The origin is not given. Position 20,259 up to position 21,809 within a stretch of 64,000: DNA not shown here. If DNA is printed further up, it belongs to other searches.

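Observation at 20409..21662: RLP active-site pattern: the second Lys of the KPKLG motif is replaced (KPSVGLS) while the Mg/carbamate and loop-6 residues look retained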

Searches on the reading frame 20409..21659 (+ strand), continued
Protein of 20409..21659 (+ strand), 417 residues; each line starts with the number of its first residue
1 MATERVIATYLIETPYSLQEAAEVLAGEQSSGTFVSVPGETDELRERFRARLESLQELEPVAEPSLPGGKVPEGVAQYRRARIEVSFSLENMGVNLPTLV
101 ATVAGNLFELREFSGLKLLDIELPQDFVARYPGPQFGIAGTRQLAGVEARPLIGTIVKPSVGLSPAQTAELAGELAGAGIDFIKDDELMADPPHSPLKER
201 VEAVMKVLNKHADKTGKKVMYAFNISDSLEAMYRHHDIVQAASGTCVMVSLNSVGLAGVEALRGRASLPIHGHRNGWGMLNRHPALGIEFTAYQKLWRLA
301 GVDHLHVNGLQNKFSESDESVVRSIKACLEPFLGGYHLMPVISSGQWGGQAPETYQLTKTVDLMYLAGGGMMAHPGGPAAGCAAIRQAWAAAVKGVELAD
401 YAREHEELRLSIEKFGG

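Call 65: fold_search(model_id=the predicted structure, library=pdb)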
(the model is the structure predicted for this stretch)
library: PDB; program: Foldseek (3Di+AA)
matches with E <= 10: 1855; with E <= 0.001: 754
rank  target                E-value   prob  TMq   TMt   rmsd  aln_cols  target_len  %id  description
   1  3nwr                  3.4e-52  1.00  0.90  0.93   2.0       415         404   48  Crystal structure of a rubisco-like protein from Burkholderia fungorum (released 2010-07-28)
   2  2qyg_A                2.5e-37  1.00  0.91  0.88   2.6       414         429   30  Crystal Structure of a RuBisCO-like Protein rlp2 from Rhodopseudomonas palustris (released 2007-09-11)
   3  1ykw_A                8.7e-37  1.00  0.88  0.88   2.4       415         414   27  Crystal Structure of a Novel RuBisCO-Like Protein from the Green Sulfur Bacterium Chlorobium tepidum (released 2005-05-17)
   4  1tel_B                1.5e-36  1.00  0.90  0.88   2.5       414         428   28  Crystal structure of a RubisCO-like protein from Chlorobium tepidum (released 2004-10-05)
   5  1tel_A                2.3e-36  1.00  0.89  0.88   2.5       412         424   28  Crystal structure of a RubisCO-like protein from Chlorobium tepidum (released 2004-10-05)
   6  1ykw_B                2.8e-36  1.00  0.88  0.89   2.3       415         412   27  Crystal Structure of a Novel RuBisCO-Like Protein from the Green Sulfur Bacterium Chlorobium tepidum (released 2005-05-17)
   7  8dht_A                9.5e-36  1.00  0.85  0.81   4.3       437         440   30  Crystal structure of a typeIII Rubisco (released 2022-11-30)
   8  3kdo_D                1.1e-35  1.00  0.87  0.83   3.7       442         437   28  Crystal structure of Type III Rubisco SP6 mutant complexed with 2-CABP (released 2010-10-06)
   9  3a12_F                1.3e-35  1.00  0.86  0.83   4.2       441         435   28  Crystal structure of Type III Rubisco complexed with 2-CABP (released 2010-04-07)
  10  3a12_D                1.3e-35  1.00  0.86  0.82   4.0       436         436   28  Crystal structure of Type III Rubisco complexed with 2-CABP (released 2010-04-07)
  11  3wqp_A                2.0e-35  1.00  0.87  0.83   3.3       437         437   28  Crystal structure of Rubisco T289D mutant from Thermococcus kodakarensis (released 2015-02-04)
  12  2d69_B                2.3e-35  1.00  0.86  0.86   3.2       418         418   31  Crystal structure of the complex of sulfate ion and octameric ribulose-1,5-bisphosphate carboxylase/oxygenase (Rubisco (released 2006-05-10)
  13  2d69_A                3.3e-35  1.00  0.86  0.85   2.7       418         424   31  Crystal structure of the complex of sulfate ion and octameric ribulose-1,5-bisphosphate carboxylase/oxygenase (Rubisco (released 2006-05-10)
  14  2d69_E                3.5e-35  1.00  0.85  0.87   3.2       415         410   31  Crystal structure of the complex of sulfate ion and octameric ribulose-1,5-bisphosphate carboxylase/oxygenase (Rubisco (released 2006-05-10)
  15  3a12_A                5.2e-35  1.00  0.86  0.82   3.7       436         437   28  Crystal structure of Type III Rubisco complexed with 2-CABP (released 2010-04-07)
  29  6hun                  3.0e-34  1.00  0.81  0.79   4.7       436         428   29  Dimeric Archeal Rubisco from Hyperthermus butylicus (released 2019-06-12)
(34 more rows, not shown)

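Call 68: list_cluster_members(proteins=[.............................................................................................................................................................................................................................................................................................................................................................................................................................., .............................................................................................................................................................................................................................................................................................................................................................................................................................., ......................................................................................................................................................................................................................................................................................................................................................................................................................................, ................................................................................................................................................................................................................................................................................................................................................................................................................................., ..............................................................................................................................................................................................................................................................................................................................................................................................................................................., window:20409-21659:+, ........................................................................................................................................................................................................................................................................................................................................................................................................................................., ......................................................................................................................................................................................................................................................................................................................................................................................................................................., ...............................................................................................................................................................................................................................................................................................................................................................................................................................])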
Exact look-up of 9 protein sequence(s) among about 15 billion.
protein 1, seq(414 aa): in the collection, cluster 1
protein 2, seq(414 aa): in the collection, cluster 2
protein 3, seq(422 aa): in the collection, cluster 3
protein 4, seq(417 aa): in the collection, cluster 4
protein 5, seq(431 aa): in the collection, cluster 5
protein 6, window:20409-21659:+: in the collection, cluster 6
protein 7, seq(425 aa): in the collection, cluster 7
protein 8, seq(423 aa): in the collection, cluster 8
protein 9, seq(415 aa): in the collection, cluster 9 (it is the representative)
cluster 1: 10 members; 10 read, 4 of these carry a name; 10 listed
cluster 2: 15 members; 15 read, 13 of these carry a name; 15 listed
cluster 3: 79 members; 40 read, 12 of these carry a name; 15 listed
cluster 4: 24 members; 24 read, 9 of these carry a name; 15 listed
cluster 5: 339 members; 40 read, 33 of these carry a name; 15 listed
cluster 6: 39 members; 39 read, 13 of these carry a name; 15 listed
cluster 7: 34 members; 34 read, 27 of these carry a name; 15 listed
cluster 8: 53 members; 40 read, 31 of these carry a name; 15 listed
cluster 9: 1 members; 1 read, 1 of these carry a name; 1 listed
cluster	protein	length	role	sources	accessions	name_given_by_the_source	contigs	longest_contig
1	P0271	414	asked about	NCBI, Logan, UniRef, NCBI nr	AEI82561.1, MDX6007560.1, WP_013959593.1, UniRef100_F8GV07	ribulose-bisphosphate carboxylase (plasmid) [Cupriavidus necator N-1] | Ribulose-bisphosphate carboxylase n=1 Tax=Cupriavidus necator (strain ATCC 43291 / DSM ... | ribulose-bisphosphate carboxylase large subunit family protein [Cupriavidus necator]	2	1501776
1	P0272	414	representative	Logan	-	-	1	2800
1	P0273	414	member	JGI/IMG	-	ribulose-bisphosphate carboxylase large chain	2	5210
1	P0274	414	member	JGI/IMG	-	ribulose-bisphosphate carboxylase large chain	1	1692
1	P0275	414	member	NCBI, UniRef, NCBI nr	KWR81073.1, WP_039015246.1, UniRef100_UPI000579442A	ribulose-bisphosphate carboxylase large subunit family protein [Cupriavidus sp. IDO] | ribulose-bisphosphate carboxylase large subunit family protein n=1 Tax=Cupriavidus sp. ...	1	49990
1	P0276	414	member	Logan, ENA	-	-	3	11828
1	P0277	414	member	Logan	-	-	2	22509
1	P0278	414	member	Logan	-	-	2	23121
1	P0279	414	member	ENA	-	-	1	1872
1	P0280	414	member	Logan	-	-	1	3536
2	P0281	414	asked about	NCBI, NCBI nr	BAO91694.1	ribulose-bisphosphate carboxylase (plasmid) [Caballeronia cordobensis] | ribulose-bisphosphate carboxylase [Burkholderia sp. RPE67]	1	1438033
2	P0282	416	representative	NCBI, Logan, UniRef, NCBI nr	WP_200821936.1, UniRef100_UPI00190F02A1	ribulose-bisphosphate carboxylase large subunit family protein [Caballeronia arvi] | ribulose-bisphosphate carboxylase large subunit family protein n=1 Tax=Caballeronia arvi ...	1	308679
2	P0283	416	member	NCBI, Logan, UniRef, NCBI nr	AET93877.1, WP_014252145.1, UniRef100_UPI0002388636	Ribulose-bisphosphate carboxylase (plasmid) [Burkholderia sp. YI23] | ribulose-bisphosphate carboxylase large subunit family protein n=1 Tax=unclassified ... | Ribulose-bisphosphate carboxylase [Burkholderia sp. YI23]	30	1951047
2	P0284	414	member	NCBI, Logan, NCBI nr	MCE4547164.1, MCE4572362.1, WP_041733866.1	ribulose-bisphosphate carboxylase large subunit family protein [Caballeronia sp. PC1] | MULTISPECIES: ribulose-bisphosphate carboxylase large subunit family protein ...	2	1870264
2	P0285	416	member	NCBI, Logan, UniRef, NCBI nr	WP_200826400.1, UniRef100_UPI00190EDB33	ribulose-bisphosphate carboxylase large subunit family protein [Caballeronia cordobensis] | ribulose-bisphosphate carboxylase large subunit family protein n=1 Tax=Caballeronia ...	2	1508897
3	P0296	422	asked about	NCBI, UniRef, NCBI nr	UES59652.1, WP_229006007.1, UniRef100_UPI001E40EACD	ribulose 1,5-bisphosphate carboxylase (plasmid) [Roseibium aggregatum] | ribulose-bisphosphate carboxylase large subunit family protein n=1 Tax=Roseibium ... | ribulose-bisphosphate carboxylase large subunit family protein [Roseibium aggregatum]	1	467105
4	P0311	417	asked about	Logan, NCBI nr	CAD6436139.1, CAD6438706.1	ribulose 1,5-bisphosphate carboxylase [Rhizobium sp. Q54]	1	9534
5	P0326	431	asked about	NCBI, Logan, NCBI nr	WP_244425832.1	3-oxo-isoapionate-4-phosphate decarboxylase OiaX [Rhizobium etli]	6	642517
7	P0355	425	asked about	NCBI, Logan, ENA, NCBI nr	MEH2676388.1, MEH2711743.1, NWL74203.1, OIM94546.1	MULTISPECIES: ribulose-bisphosphate carboxylase large subunit family protein ... | ribulose-bisphosphate carboxylase large subunit family protein [Bradyrhizobium elkanii]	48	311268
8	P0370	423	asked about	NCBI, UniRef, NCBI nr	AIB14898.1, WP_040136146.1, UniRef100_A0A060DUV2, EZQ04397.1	ribulose 1,5-bisphosphate carboxylase (plasmid) [Azospirillum argentinense] | Ribulose 1,5-bisphosphate carboxylase n=1 Tax=Azospirillum argentinense TaxID=2970906 ... | ribulose-bisphosphate carboxylase large subunit family protein [Azospirillum argentinense]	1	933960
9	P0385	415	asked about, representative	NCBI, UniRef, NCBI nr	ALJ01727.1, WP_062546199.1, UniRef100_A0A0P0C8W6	ribulose-bisphosphate carboxylase large subunit family protein [Rufibacter tibetensis] | Ribulose 1,5-bisphosphate carboxylase n=1 Tax=Rufibacter tibetensis TaxID=512763 ...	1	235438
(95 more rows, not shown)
